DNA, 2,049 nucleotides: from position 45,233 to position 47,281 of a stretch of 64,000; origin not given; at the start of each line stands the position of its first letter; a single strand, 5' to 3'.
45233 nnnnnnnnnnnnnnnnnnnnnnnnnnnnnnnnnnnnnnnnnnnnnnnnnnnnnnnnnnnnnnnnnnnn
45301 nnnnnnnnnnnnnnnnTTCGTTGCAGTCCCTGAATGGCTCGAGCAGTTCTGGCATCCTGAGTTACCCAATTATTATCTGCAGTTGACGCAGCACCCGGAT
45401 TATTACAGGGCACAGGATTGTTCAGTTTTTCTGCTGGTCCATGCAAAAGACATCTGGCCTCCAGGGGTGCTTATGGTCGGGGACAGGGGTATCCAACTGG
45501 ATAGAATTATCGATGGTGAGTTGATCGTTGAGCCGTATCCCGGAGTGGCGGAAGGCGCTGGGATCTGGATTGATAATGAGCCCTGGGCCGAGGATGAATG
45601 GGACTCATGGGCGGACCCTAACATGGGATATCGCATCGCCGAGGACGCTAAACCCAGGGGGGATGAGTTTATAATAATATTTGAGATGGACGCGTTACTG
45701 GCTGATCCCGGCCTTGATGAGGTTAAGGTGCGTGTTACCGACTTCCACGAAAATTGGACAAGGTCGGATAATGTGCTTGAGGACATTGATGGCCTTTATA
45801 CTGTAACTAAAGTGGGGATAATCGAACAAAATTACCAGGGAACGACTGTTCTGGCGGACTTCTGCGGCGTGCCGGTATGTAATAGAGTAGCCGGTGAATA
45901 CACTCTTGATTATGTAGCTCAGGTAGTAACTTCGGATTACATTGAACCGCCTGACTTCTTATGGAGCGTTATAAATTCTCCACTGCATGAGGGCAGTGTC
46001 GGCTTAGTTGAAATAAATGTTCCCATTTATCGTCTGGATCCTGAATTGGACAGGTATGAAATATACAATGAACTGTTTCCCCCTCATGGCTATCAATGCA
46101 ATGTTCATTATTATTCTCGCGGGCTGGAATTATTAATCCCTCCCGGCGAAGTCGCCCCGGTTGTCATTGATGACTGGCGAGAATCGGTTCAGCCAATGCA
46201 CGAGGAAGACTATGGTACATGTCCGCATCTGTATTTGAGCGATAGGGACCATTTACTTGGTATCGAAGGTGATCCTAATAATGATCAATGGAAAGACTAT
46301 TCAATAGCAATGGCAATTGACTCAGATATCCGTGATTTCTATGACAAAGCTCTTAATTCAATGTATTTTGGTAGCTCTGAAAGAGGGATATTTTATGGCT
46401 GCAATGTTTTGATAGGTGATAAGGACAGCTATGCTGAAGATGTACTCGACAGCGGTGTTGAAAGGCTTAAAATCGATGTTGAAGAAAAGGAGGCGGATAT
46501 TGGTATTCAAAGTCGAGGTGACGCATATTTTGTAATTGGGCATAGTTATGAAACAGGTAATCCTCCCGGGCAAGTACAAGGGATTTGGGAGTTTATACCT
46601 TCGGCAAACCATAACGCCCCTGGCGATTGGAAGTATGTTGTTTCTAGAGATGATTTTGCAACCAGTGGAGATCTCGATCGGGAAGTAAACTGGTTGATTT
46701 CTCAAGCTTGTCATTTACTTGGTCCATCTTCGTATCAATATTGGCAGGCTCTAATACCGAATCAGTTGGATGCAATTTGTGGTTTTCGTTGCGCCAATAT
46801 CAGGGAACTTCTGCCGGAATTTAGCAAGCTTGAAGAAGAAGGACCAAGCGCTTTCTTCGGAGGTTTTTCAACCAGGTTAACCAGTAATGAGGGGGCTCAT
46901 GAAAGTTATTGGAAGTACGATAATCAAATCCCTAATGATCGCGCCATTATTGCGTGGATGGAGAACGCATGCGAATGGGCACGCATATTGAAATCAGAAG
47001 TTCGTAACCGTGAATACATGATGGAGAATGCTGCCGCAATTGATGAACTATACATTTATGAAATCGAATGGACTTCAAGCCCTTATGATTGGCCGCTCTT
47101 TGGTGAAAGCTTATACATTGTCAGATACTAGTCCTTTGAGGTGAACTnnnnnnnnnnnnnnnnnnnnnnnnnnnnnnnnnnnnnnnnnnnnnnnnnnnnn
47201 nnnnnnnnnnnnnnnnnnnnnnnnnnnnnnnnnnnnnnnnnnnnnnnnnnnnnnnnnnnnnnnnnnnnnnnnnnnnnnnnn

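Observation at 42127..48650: A 316-nt block is identical between A1 and A2 (about 95 percent in A3) although the rest of A1 is unalignable with A2/A3: a mosaic, recombination-maintained structure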

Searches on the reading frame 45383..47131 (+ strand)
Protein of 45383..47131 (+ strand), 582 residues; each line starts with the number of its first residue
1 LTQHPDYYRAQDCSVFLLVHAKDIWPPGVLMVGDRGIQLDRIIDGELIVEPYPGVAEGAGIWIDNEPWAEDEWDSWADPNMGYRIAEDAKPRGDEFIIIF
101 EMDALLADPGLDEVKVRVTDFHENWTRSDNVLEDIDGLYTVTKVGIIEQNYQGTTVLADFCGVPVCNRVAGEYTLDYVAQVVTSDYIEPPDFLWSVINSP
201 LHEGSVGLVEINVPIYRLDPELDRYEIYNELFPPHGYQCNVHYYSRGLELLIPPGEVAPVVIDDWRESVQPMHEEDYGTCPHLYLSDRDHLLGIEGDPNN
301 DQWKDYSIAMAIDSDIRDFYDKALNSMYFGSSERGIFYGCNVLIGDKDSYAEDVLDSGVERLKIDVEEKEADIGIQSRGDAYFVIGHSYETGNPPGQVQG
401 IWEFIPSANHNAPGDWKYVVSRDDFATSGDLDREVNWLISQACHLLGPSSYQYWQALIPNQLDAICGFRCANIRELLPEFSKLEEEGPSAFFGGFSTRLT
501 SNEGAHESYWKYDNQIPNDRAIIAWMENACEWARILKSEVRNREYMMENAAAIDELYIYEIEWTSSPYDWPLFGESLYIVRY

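Call 9: search_protein_families(library=pfam, proteins=[window:45383-47131:+], max_evalue=0.1)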
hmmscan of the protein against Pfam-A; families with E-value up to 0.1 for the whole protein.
window:45383-47131:+ (582 aa): 0 families

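Call 11: find_homologous_proteins(query=window:45383-47131:+, max_evalue=0.001)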
Query window:45383-47131:+ (582 aa): 5 proteins with E <= 0.001 among 8000 candidates.
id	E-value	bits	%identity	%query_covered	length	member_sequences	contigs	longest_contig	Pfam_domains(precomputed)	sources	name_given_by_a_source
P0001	0.0e+0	1306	100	95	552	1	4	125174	-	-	-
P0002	6.7e-255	866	66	99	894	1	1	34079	-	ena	-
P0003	6.9e-224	763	66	93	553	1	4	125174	-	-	-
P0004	8.6e-137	475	54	76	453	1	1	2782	-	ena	-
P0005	3.4e-89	318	47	69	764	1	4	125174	-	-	-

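Call 14: find_encoding_contigs(protein=P0002, flank=10000, max_places=4)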
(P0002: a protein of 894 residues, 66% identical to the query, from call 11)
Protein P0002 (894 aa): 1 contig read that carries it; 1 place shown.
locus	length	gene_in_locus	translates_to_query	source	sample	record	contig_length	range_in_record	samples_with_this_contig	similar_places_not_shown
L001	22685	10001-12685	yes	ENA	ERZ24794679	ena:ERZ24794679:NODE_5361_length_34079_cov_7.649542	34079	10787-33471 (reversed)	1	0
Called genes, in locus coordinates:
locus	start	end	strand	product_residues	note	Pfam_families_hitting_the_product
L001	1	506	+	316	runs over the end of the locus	PF02401:LYTB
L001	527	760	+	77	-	PF11146:DUF2905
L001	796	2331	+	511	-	PF08486:SpoIID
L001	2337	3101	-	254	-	-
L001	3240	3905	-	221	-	-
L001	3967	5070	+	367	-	PF01297:ZnuA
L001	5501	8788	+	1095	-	-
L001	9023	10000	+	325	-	-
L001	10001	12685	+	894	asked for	-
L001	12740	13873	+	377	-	-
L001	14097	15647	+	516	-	PF00117:GATase, PF07722:Peptidase_C26 (weak), PF02540:NAD_synthase (weak), PF03054:tRNA_Me_trans (faint), PF00958:GMP_synt_C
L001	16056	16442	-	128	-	-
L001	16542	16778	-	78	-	-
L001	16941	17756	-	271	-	-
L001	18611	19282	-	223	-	PF03734:YkuD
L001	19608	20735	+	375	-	PF17912:OB_MalK (weak)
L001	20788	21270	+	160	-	PF01475:FUR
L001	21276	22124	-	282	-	-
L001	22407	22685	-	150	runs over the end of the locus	PF14952:zf-tcix (faint), PF24463:DUF7577 (faint), PF12773:DZR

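Call 15: find_encoding_contigs(protein=P0004, flank=10000, max_places=4)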
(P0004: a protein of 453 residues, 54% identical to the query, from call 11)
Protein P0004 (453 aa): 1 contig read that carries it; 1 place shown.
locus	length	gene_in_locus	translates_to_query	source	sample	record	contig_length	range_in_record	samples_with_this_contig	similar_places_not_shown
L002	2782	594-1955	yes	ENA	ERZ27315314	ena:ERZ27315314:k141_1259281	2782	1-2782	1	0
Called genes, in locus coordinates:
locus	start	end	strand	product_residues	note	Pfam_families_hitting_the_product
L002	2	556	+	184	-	?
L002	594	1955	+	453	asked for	-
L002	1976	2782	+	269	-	?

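Call 22: find_homologous_proteins(query=L001:5501-8788:+, max_evalue=0.001)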
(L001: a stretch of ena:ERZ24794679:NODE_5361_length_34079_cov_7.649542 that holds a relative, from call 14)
Query L001:5501-8788:+ (1095 aa): 6 proteins with E <= 0.001 among 6214 candidates.
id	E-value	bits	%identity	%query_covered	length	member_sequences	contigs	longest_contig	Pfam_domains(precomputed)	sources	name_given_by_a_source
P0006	0.0e+0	2647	100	100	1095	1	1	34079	-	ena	-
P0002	0.0e+0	1172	61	83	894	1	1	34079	-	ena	-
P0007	5.2e-276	937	52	81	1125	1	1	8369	-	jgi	jgi:hypothetical protein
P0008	6.7e-196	672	43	81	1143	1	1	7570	-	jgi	jgi:hypothetical protein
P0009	4.7e-149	516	34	96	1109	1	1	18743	-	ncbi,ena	-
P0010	7.4e-115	403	34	75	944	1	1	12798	-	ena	-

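Call 23: find_encoding_contigs(protein=P0009, flank=10000, max_places=3)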
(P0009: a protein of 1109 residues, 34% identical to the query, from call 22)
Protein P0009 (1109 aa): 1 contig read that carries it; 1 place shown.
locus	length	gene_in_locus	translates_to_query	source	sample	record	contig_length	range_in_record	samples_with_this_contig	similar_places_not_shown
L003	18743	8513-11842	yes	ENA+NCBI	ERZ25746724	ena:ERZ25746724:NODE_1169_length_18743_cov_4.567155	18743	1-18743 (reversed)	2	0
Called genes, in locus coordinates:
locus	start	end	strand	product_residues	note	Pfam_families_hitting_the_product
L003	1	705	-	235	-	?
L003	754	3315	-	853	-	PF03958:Secretin_N (faint), PF00263:Secretin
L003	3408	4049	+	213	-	PF00300:His_Phos_1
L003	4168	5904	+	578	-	-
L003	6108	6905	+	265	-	PF10670:DUF4198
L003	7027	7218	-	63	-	-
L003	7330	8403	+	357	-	PF01850:PIN, PF13638:PIN_4 (weak)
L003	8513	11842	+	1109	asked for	-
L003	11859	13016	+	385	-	-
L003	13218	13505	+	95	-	-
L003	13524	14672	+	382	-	-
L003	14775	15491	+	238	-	PF01128:IspD, PF12804:NTP_transf_3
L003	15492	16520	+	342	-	PF02542:YgbB, PF00075:RNase_H, PF13456:RVT_3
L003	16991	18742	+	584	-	?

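Call 24: find_encoding_contigs(protein=P0007, flank=10000, max_places=3)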
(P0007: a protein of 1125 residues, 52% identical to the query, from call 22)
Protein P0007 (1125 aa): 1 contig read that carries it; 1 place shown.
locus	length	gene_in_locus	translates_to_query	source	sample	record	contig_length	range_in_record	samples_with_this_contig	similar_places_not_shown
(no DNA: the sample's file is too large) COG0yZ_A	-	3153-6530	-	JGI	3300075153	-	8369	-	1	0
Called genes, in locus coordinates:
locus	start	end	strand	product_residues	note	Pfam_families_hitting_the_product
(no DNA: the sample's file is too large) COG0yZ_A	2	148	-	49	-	?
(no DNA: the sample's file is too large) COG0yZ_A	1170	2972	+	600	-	PF05157:MshEN, PF00437:T2SSE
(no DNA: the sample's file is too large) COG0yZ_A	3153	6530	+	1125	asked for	-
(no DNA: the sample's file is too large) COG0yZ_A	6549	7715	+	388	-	-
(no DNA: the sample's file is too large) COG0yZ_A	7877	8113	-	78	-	-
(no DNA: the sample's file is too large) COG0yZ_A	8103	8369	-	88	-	?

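Call 25: find_encoding_contigs(protein=P0008, flank=10000, max_places=3)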
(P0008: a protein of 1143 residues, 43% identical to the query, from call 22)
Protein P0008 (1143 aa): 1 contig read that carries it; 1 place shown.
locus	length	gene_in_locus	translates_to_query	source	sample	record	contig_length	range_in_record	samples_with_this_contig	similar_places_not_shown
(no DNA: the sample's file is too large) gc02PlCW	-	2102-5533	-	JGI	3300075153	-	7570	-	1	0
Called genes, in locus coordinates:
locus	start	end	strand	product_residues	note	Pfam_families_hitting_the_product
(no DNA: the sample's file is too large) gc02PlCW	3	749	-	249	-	?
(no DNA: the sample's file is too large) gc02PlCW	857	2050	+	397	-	-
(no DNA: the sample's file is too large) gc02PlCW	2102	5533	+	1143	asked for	-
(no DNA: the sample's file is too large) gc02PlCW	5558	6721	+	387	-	-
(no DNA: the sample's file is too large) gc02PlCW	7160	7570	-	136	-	?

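Call 26: find_encoding_contigs(protein=P0010, flank=10000, max_places=3)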
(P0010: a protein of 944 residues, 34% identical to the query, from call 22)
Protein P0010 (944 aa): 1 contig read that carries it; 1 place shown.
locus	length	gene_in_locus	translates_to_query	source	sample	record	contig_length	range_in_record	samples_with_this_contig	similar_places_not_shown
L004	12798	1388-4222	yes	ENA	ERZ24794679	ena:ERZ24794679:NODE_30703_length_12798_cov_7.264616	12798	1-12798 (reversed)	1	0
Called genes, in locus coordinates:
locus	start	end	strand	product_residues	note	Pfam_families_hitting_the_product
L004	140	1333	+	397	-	-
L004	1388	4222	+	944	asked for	-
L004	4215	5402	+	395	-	-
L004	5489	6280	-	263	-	PF04542:Sigma70_r2, PF04539:Sigma70_r3 (weak), PF08281:Sigma70_r4_2, PF04545:Sigma70_r4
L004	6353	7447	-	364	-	-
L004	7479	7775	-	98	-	-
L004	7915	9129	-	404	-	-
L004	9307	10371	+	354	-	PF00493:MCM (weak), PF20030:bpMoxR, PF05496:RuvB_N (weak), PF07726:AAA_3, PF07728:AAA_5, PF00004:AAA (weak), PF17863:AAA_lid_2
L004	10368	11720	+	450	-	PF01882:DUF58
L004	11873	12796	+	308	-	?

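Call 28: find_related_loci(query=A1, collection=genome_contigs, flank=10000)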
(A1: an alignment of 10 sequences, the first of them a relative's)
Query A1 (1095 aa) in genome_contigs; peptide patterns used: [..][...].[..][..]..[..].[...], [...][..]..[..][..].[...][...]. (x = any residue, [..] = any of these).
55 stretches matched a pattern; 3 encode a relative of the query (tblastn E <= 1e-3); 3 distinct loci.
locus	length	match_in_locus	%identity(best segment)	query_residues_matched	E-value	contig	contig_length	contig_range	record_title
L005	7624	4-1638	65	556-1095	0e+0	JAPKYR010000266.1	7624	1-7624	MAG: bacterium isolate LacPavin_0920_SED3_MAG_49_9 LacPavin_0920_SED3_scaffold_1402889, whole genome shotgun sequence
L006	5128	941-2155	29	640-1049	1e-29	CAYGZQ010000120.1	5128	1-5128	MAG TPA_asm: uncultured Planctomycetota bacterium isolate ERP119294_co1_436 genome assembly, contig: NODE_26045_length_5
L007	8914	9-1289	26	484-893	7e-25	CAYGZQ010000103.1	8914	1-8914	MAG TPA_asm: uncultured Planctomycetota bacterium isolate ERP119294_co1_436 genome assembly, contig: NODE_11107_length_8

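Call 29: search_solved_structures(query=A1, max_evalue=10)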
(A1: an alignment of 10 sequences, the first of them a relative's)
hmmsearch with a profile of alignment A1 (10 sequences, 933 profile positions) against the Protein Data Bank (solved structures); distinct sequences matched with E-value up to 10: 0.

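Call 37: find_encoding_contigs(protein=P0001, flank=10000, max_places=6)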
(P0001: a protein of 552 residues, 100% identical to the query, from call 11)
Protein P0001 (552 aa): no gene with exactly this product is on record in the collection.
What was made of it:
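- Tried and rejected: Look-up of the window's own A2 on other contigs, as independent assembly support, found nothing on record (call 37).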

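Call 41: predict_structure(alignment_id=A2)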
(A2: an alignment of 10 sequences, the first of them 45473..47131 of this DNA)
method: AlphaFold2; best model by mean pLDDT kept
length: 552 residues; sequences in the alignment: 10
mean_pLDDT: 52.2   pTM: 0.41
mean pLDDT of the five models: 52.2, 49.7, 48.4, 48.0, 44.1
residues with pLDDT >= 90: 2; 70-90: 122; 50-70: 152; < 50: 276
segments of 3 or more residues with pLDDT < 50: 1-4, 22-66, 103-107, 119-134, 173-176, 257-328, 348-453, 509-526
pLDDT, mean of each block of 10 residues (from residue 1): 49 68 40 37 32 30 45 61 65 56 56 70 33 48 78 72 82 56 85 76 64 72 63 68 75 60 34 33 34 33 27 27 41 82 58 35 36 32 31 26 35 41 42 36 42 52 59 74 73 68 62 41 50 56 63 68
secondary structure, 60 per line:
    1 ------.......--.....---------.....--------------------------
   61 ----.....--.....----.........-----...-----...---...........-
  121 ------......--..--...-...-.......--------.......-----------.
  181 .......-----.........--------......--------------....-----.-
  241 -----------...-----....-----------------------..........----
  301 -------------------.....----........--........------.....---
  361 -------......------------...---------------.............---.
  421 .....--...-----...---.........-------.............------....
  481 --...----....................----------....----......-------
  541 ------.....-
elements in order: E7-13 E16-20 E30-34 E65-69 H72-76 E81-89 E95-97 E109-116 H127-132 E143-145 E147-153 E162-168 E180-187 H193-201 E210-215 E230-233 E252-254 H260-263 H287-296 H320-324 E329-336 E339-346 E353-357 E368-373 H404-416 H420-425 E436-438 H442-450 H458-470 H490-509 E520-523 E528-533 E547-551
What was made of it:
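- Tried and rejected: The first AlphaFold run, with a 10-sequence alignment, was unusable (pLDDT 52; call 41).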

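Call 44: search_protein_representatives(alignment_id=A1)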
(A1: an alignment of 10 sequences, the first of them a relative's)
Query: 10 sequences, 933 profile positions. Proteins with E-value up to 0.001 (for the whole library): 85; up to 1e-10: 68; up to 1e-30: 31. The best 85 are listed.
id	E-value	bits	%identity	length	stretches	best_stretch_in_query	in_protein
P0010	0.0e+00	1292.5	-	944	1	36-933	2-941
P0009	0.0e+00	1279.2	-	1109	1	5-932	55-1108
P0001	8.3e-218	742.2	-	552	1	336-932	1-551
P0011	2.8e-192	657.8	-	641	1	344-931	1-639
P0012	7.1e-183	626.6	-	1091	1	15-919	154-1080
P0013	1.6e-147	509.6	-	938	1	17-921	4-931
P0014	1.2e-135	470.3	-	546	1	371-931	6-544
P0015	2.0e-124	433.2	-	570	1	407-919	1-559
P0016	4.0e-116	405.7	-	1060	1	23-918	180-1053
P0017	8.0e-109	381.6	-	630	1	315-919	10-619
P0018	2.0e-97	343.8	-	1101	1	16-916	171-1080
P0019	5.3e-83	296.1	-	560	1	359-920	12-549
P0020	2.0e-69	251.2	-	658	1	273-883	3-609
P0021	3.0e-62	227.4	-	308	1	267-554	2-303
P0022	1.7e-57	211.7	-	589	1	12-486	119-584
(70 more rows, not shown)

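Call 55: predict_structure(alignment_id=A3)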
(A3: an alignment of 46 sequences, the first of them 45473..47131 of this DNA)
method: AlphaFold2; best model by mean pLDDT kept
length: 552 residues; sequences in the alignment: 46
mean_pLDDT: 87.2   pTM: 0.82
mean pLDDT of the five models: 87.2, 86.8, 85.8, 85.8, 84.3
residues with pLDDT >= 90: 331; 70-90: 150; 50-70: 60; < 50: 11
segments of 3 or more residues with pLDDT < 50: 1-3, 23-25
pLDDT, mean of each block of 10 residues (from residue 1): 65 85 54 71 70 62 71 80 86 84 75 97 95 94 96 89 97 91 97 96 88 95 90 96 96 93 85 93 91 94 94 96 95 97 96 96 88 84 85 84 85 95 95 96 65 68 96 93 94 97 86 78 98 76 81 96
secondary structure, 60 per line:
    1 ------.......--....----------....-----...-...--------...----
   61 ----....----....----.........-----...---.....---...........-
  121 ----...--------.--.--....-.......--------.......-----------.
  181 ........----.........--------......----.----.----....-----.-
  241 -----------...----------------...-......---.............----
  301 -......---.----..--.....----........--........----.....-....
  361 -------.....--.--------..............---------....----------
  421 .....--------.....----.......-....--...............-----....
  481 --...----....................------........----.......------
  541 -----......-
elements in order: E7-13 E16-19 E30-33 E43-45 E54-56 E65-68 H73-76 E81-89 E95-97 H101-105 E109-119 E125-127 E142-145 E147-153 E162-168 E180-188 H193-201 E210-215 E230-233 E252-254 E275-280 H284-296 E302-307 H321-324 E329-336 E339-346 E351-355 E357-360 E368-372 H384-388 E389-391 H392-397 E407-410 H421-425 E434-438 H443-449 H451-454 H457-471 H490-509 H516-519 E520-523 E528-534 E546-551
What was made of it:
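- The model is confident (pLDDT 87; call 55).
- Tried and rejected: The second, with 46 sequences, was good (pLDDT 87; call 55).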

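Call 58: fold_search(model_id=the predicted structure, library=pdb)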
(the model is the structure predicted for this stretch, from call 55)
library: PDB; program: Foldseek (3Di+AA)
matches with E <= 10: 280; with E <= 0.001: 0
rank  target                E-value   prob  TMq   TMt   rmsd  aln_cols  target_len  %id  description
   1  9b97                  4.1e-02  0.06  0.10  0.09  19.9       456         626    7  Crystal structure of the human PAD2 protein bound to small molecule (released 2024-10-09)
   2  1t0u_A                1.2e-01  0.07  0.10  0.19  15.0       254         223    8  Crystal structure of E.coli uridine phosphorylase at 2.2 A resolution (Type-A Native) (released 2004-04-27)
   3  3apm                  1.7e-01  0.04  0.11  0.11  16.8       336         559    9  Crystal structure of the human SNP PAD4 protein (released 2011-01-26)
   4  9b98                  2.3e-01  0.04  0.11  0.10  16.8       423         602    7  Crystal structure of the human PAD2 protein bound to small molecule (released 2024-10-09)
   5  4ak1                  2.7e-01  0.02  0.07  0.07  29.0       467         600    8  Structure of BT4661, a SusE-like surface located polysaccharide binding protein from the Bacteroides thetaiotaomicron he (released 2013-03-06)
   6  1lx7_B                4.3e-01  0.03  0.08  0.15  15.0       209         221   10  Structure of E. coli uridine phosphorylase at 2.0A (released 2002-06-12)
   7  8zdj_S                4.6e-01  0.01  0.06  0.08  27.9       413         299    9  Cryo-EM structure of Mycobacteriophage Douge genome-packed connector (gp5, gp9, gp10, gp12 and gp13) (released 2025-06-25)
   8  5fx8_U                5.2e-01  0.01  0.06  0.09  24.1       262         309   12  Complete structure of manganese lipoxygenase of Gaeumannomyces graminis and partial structure of zonadhesin of Komagat (released 2016-06-22)
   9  9h6l_A                5.5e-01  0.04  0.10  0.11  21.1       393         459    9  Human B4GALNT1 in Complex with UDP (released 2025-07-16)
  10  3rpk_A                6.9e-01  0.03  0.09  0.09  17.4       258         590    7  Structure of the Full-Length Major Pilin RrgB from Streptococcus pneumoniae (released 2011-06-15)
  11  4e1v_H                7.3e-01  0.05  0.06  0.12  13.3       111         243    8  X-RAY Structure of the Uridine Phosphorylase from Salmonella Typhimurium in Complex with 5-Fluorouracil at 2.15 A Reso (released 2013-03-06)
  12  9ard_A                7.7e-01  0.09  0.10  0.27   9.7       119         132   13  Structure of Pycsar EcPycC cyclase immunoglobulin-like AGS-C domain (released 2024-06-19)
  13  6bt9_B                7.7e-01  0.02  0.06  0.05  17.9       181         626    7  Chitinase ChiA74 from Bacillus thuringiensis (released 2019-03-06)
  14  7nit_C                8.2e-01  0.02  0.11  0.06  21.6       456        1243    6  X-ray structure of a multidomain BbgIII from Bifidobacterium bifidum (released 2021-12-22)
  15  9wno_B                8.6e-01  0.01  0.04  0.05  22.8       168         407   11  Cryo-EM structure of Candida glabrata GPI mannosyltransferase I bound to Dol-P-Man (released 2025-12-03)
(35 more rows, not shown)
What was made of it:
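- On Clan CD (caspase/gingipain-like) cysteine peptidase (A C-terminal domain): The best match is PAD2 at E=0.04 with TM 0.10 (call 58).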

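Call 61: search_protein_families(library=padloc, proteins=[window:45473-47131:+, P0006], max_evalue=0.1)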
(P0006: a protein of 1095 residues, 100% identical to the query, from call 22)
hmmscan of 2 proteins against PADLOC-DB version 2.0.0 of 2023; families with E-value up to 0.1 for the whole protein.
window:45473-47131:+ (552 aa): 0 families

P0006 (1095 aa): 0 families
